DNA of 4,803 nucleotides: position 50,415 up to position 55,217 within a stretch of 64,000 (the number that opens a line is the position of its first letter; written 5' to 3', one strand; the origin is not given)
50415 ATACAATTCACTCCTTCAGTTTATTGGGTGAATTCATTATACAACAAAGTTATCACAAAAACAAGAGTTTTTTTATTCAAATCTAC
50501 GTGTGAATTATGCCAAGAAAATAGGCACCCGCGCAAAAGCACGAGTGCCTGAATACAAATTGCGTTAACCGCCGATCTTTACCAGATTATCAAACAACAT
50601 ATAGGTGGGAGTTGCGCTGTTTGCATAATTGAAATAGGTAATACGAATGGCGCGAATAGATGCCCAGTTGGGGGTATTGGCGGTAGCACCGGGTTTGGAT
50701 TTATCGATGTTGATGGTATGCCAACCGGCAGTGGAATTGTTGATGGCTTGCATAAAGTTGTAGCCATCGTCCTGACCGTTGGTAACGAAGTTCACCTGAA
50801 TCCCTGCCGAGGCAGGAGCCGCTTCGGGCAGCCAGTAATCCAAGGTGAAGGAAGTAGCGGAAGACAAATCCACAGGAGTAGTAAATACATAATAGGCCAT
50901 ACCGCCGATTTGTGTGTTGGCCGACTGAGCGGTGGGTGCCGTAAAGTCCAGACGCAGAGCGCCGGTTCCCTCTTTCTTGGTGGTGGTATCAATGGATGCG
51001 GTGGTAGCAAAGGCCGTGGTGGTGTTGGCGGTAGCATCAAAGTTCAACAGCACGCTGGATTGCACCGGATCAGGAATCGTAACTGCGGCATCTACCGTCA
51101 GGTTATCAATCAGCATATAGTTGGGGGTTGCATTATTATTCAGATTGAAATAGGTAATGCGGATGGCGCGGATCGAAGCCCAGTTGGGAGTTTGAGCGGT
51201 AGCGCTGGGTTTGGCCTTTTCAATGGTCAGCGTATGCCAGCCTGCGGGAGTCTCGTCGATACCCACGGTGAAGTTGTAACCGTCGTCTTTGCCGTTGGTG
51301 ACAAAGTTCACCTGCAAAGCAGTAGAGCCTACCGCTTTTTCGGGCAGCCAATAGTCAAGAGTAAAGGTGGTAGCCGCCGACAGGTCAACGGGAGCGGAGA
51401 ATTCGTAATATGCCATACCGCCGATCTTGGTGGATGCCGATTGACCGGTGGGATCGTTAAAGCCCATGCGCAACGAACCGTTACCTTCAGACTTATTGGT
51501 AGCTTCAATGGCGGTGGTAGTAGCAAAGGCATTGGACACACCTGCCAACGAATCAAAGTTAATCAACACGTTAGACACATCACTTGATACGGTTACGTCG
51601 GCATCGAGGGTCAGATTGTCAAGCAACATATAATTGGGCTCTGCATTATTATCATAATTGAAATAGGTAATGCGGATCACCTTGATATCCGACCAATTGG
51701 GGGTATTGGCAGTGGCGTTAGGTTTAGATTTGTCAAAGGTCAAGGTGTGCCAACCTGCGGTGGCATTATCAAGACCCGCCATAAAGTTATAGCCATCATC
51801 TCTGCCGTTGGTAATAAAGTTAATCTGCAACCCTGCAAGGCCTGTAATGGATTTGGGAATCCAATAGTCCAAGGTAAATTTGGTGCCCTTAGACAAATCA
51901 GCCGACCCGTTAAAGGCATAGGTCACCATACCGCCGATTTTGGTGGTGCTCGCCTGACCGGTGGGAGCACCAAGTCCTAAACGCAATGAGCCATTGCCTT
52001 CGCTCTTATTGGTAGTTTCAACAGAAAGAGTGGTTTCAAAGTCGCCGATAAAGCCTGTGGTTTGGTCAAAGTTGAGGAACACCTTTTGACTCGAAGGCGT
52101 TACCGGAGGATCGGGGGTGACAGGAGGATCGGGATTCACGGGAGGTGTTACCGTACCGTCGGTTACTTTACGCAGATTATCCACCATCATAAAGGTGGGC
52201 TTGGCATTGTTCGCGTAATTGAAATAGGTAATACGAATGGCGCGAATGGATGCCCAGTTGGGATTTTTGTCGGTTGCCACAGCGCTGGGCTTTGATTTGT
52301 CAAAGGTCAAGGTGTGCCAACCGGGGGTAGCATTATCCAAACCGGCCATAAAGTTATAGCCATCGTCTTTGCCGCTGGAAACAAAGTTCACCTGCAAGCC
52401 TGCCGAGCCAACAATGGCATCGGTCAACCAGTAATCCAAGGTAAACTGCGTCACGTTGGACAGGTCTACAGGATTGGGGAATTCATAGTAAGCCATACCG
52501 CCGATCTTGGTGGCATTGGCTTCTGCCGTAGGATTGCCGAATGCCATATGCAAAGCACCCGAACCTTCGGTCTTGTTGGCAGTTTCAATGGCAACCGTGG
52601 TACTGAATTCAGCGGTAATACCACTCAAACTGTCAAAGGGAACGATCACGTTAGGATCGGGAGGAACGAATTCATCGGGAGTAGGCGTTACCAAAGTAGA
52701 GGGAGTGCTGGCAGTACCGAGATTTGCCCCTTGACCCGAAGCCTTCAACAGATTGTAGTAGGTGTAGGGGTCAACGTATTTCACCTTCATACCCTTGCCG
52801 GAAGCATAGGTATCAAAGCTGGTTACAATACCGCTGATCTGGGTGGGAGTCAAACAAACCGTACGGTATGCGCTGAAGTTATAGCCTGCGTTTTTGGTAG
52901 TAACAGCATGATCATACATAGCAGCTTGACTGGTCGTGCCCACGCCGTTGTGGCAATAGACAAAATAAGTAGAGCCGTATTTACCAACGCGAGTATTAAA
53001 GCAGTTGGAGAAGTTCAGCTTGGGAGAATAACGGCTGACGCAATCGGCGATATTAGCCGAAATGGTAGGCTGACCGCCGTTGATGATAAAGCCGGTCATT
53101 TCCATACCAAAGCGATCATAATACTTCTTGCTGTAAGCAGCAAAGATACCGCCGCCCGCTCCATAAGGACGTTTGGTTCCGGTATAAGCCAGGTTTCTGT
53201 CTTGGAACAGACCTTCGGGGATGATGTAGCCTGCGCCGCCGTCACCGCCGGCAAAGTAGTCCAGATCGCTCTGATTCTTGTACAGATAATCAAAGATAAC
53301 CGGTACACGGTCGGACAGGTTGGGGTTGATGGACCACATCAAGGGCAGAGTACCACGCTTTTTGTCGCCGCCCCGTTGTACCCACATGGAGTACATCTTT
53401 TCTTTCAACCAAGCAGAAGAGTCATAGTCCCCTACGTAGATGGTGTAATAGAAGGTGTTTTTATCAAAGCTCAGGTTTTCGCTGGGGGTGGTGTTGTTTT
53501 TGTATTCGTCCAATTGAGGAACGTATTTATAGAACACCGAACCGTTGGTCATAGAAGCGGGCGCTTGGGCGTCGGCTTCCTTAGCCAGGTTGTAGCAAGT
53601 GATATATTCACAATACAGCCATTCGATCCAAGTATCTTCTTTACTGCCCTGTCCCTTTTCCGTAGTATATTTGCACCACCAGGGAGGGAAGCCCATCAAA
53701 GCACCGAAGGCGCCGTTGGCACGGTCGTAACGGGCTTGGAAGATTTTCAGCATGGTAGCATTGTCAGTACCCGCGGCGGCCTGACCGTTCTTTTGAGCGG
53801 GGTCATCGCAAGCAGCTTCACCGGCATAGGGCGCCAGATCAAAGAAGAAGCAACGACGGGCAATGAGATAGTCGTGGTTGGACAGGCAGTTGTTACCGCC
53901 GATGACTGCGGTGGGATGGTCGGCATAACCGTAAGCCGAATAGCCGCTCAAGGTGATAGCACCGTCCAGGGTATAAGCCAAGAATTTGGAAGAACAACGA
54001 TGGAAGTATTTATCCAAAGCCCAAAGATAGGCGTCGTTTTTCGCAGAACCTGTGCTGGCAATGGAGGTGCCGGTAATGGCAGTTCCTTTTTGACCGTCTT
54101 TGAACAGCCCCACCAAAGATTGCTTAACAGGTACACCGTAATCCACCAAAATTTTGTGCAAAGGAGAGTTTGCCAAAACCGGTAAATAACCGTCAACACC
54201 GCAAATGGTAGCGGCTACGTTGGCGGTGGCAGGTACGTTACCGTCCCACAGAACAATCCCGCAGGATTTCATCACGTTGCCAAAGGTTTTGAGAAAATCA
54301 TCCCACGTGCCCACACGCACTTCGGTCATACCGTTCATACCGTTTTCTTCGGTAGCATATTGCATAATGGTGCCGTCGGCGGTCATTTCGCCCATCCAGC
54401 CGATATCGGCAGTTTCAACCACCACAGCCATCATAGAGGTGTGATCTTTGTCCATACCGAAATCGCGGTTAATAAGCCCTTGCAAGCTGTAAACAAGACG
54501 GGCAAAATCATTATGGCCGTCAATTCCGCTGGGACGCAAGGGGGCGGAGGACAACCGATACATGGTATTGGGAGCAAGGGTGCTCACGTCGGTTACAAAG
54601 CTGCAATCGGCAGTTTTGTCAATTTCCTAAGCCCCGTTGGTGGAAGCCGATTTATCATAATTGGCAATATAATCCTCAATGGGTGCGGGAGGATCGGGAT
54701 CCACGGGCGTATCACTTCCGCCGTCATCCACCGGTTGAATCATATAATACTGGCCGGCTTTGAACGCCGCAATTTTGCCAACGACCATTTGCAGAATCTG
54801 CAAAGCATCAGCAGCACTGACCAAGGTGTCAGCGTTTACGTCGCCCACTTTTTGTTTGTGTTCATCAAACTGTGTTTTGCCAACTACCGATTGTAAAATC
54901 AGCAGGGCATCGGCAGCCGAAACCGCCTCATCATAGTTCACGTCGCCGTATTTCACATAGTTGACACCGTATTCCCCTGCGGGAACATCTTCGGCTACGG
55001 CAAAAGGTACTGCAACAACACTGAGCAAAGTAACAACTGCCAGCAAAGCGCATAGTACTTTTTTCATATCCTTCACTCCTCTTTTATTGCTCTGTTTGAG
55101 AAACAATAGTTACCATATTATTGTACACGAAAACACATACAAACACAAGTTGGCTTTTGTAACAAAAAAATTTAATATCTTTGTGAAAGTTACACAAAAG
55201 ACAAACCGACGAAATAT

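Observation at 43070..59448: Tandem array of six paralogues of an uncharacterised ~620-aa core, five of them dockerin-tagged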

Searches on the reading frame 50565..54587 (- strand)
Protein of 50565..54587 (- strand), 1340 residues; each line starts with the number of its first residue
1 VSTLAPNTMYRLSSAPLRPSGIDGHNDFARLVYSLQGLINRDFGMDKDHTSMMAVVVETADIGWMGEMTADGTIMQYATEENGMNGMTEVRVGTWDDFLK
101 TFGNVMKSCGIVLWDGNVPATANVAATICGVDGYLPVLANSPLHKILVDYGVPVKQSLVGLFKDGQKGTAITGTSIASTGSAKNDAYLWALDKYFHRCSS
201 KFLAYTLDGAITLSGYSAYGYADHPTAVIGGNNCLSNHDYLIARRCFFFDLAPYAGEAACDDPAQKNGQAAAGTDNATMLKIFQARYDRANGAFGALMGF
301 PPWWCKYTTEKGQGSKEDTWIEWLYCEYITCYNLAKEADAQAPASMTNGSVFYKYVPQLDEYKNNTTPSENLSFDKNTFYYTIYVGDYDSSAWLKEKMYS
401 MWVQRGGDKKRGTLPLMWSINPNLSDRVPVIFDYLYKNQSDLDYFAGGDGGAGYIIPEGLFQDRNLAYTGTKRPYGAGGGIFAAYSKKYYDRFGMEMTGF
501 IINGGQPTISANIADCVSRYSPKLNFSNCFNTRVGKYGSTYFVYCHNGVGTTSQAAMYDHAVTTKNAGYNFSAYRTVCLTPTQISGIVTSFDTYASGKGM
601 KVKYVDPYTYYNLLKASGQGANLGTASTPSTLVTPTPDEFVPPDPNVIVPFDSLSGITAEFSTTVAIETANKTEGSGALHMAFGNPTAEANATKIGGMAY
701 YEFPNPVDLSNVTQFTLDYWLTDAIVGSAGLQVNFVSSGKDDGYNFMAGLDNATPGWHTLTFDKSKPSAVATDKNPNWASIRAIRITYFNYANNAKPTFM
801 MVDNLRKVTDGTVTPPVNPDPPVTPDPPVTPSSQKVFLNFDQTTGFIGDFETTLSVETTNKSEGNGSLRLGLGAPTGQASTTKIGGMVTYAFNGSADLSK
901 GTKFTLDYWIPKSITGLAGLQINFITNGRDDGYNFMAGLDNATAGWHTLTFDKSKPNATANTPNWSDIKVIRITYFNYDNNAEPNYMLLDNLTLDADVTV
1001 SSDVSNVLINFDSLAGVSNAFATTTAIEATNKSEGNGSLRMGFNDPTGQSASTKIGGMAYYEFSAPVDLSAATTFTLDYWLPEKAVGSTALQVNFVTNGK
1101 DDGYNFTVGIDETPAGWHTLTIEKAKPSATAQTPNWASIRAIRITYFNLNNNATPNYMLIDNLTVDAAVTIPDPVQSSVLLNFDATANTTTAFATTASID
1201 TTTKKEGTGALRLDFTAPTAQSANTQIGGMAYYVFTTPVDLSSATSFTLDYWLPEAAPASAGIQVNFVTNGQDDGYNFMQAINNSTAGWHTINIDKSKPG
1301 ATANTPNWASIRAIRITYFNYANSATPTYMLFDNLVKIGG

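Call 4: search_protein_families(library=pfam, proteins=[window:50565-54587:-], max_evalue=0.01)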
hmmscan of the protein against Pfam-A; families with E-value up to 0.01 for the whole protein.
window:50565-54587:- (1340 aa): 3 families
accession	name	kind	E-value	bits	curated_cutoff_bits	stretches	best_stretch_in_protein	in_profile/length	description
PF14323.11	GxGYxYP_C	-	1.6e-17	64.6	27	1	377-505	1-111/242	GxGYxYP putative glycoside hydrolase C-terminal domain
PF20957.2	GxGYxYP_N_2nd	-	3.6e-06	27.5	24.5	1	110-198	3-68/68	GxGYxYP_N second domain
PF21226.3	MalQ_N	-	0.0027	18.5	24.1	0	1111-1131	65-85/91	MalQ N-terminal beta sandwich domain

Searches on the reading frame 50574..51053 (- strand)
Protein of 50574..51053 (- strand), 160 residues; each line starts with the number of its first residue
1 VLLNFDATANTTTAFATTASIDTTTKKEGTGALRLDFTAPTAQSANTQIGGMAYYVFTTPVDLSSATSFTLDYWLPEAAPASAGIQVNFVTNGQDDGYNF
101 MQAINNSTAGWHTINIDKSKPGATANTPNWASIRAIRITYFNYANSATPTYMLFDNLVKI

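Call 59: predict_structure(alignment_id=A5)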
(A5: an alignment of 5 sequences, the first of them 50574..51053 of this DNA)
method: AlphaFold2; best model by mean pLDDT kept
length: 160 residues; sequences in the alignment: 5
mean_pLDDT: 69.9   pTM: 0.69
mean pLDDT of the five models: 69.9, 69.2, 69.1, 66.9, 66.2
residues with pLDDT >= 90: 5; 70-90: 101; 50-70: 24; < 50: 30
segments of 3 or more residues with pLDDT < 50: 1-30
pLDDT, mean of each block of 10 residues (from residue 1): 27 31 36 64 66 76 83 86 86 73 89 88 77 84 75 78
secondary structure, 60 per line:
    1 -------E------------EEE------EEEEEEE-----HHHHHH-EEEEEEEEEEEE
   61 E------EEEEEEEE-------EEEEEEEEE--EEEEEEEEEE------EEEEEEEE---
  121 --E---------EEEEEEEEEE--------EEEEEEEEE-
elements in order: E21-23 E30-36 H42-47 E49-61 E68-75 E83-91 E94-103 E110-117 E133-142 E151-159
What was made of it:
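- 50574..52649 (-): Four tandem ~160-aa repeats (52164-52649, 51603-52082, 51087-51566, 50574-51053), 59-62% identical to the first repeat. They are predicted beta-jelly-roll modules resembling carbohydrate-binding modules. AF2 pLDDT 70 (call 59).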

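Call 62: fold_search(model_id=the predicted structure, library=pdb)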
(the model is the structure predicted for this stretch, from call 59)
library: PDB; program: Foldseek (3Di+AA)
matches with E <= 10: 1690; with E <= 0.001: 59
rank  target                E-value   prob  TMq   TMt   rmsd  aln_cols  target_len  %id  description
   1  1wky                  9.1e-06  1.00  0.50  0.21   7.7       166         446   14  Crystal structure of alkaline mannanase from Bacillus sp. strain JAMB-602: catalytic domain and its Carbohydrate Binding (released 2005-06-15)
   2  6zps_AAA              2.1e-05  1.00  0.53  0.17   6.1       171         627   15  Structure of Unliganded MgGH51 a-L-Arabinofuranosidase Crystal Type 3 Collected at 2.75 A (released 2020-11-11)
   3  2lro_MODEL_1_A        3.0e-05  1.00  0.53  0.50   5.9       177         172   19  Solution structure, dynamics and binding studies of CtCBM11 (released 2013-02-06)
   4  1wzx_B                4.3e-05  1.00  0.60  0.56   4.2       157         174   15  Crystal Structure of Family 30 Carbohydrate Binding Module. (released 2005-03-22)
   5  3acf                  4.3e-05  1.00  0.58  0.50   5.2       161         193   13  Crystal Structure of Carbohydrate-Binding Module Family 28 from Clostridium josui Cel5A in a ligand-free form (released 2010-03-02)
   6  8qpg_TA               4.8e-05  1.00  0.66  0.29   3.8       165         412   13  Turret of Haloferax tailed virus 1 (released 2024-10-09)
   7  7t7y                  4.8e-05  1.00  0.52  0.53   4.5       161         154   11  The crystal structure of family 8 carbohydrate-binding module from Dictyostelium discoideum complexed with iodine atoms (released 2022-04-20)
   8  1v0a                  6.1e-05  1.00  0.57  0.54   4.9       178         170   16  Family 11 Carbohydrate-Binding Module of cellulosomal cellulase Lic26A-Cel5E of Clostridium thermocellum (released 2005-01-12)
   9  6r31_A                7.3e-05  1.00  0.52  0.50   5.3       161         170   19  Family 11 Carbohydrate-Binding Module from Clostridium thermocellum in complex with beta-1,3-1,4-mixed-linked tetrasac (released 2020-02-05)
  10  5wps                  8.2e-05  0.99  0.33  0.29  12.3       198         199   12  Crystal structure HpiC1 Y101F (released 2018-04-04)
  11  1uww_B                9.8e-05  1.00  0.54  0.49   4.7       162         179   14  X-ray crystal structure of a non-crystalline cellulose specific carbohydrate-binding module: CBM28. (released 2004-05-13)
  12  6r3m_A                9.8e-05  1.00  0.59  0.55   4.9       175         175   16  Family 11 Carbohydrate-Binding Module from Clostridium thermocellum in complex with beta-1,3-1,4-mixed-linked tetrasac (released 2020-02-05)
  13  1wzx_A                1.4e-04  1.00  0.59  0.55   4.2       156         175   14  Crystal Structure of Family 30 Carbohydrate Binding Module. (released 2005-03-22)
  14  9jsh_F                1.4e-04  1.00  0.35  0.15   7.4       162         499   14  Clostridium perfringens iota toxin pore Ib in prepore III state (released 2025-05-14)
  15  5wpu                  1.4e-04  0.98  0.33  0.29  12.3       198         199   12  Crystal structure HpiC1 Y101S (released 2018-03-07)
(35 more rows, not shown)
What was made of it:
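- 50574..52649 (-): Foldseek hits to CBM11, CBM30, CBM28, CBM4 and a mannanase CBM, E about 1e-5, TM 0.5-0.6 (call 62).
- The P4 repeats resemble CBMs (call 62).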

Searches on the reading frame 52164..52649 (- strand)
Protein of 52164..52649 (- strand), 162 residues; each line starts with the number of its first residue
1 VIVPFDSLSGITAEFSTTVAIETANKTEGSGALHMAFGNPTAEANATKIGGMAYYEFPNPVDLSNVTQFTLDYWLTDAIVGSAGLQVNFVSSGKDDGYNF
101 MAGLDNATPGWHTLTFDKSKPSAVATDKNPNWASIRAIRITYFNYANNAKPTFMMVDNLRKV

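Call 48: find_homologous_proteins(query=A4, max_evalue=0.001)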
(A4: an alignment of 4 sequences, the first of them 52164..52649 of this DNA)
Query A4 (4 sequences) (162 aa, profile of the alignment): 1 proteins with E <= 0.001 among 4718 candidates.
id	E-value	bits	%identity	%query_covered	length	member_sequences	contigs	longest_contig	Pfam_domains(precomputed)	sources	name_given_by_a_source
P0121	1.1e-61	225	56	100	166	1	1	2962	-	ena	-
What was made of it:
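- Tried and rejected: A profile search with the P4 repeat found only one homologue in the 5.8-billion-protein set (call 48).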

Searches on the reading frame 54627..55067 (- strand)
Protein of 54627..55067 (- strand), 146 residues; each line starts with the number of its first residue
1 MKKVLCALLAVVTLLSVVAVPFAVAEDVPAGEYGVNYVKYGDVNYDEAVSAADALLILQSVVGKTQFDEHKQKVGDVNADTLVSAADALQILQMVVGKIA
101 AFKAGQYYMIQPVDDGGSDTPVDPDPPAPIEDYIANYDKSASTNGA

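Call 4: search_protein_families(library=pfam, proteins=[window:54627-55067:-], max_evalue=0.01)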
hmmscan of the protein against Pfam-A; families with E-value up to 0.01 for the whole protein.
window:54627-55067:- (146 aa): 1 family
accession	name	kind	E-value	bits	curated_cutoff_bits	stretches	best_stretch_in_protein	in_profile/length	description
PF00404.24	Dockerin_1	-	3.3e-09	37.3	22.9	1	40-91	1-52/57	Dockerin type I domain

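Call 73: find_encoding_contigs(protein=window:54627-55067:-, flank=3000, max_places=4)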
Protein window:54627-55067:- (146 aa): no gene with exactly this product is on record in the collection.
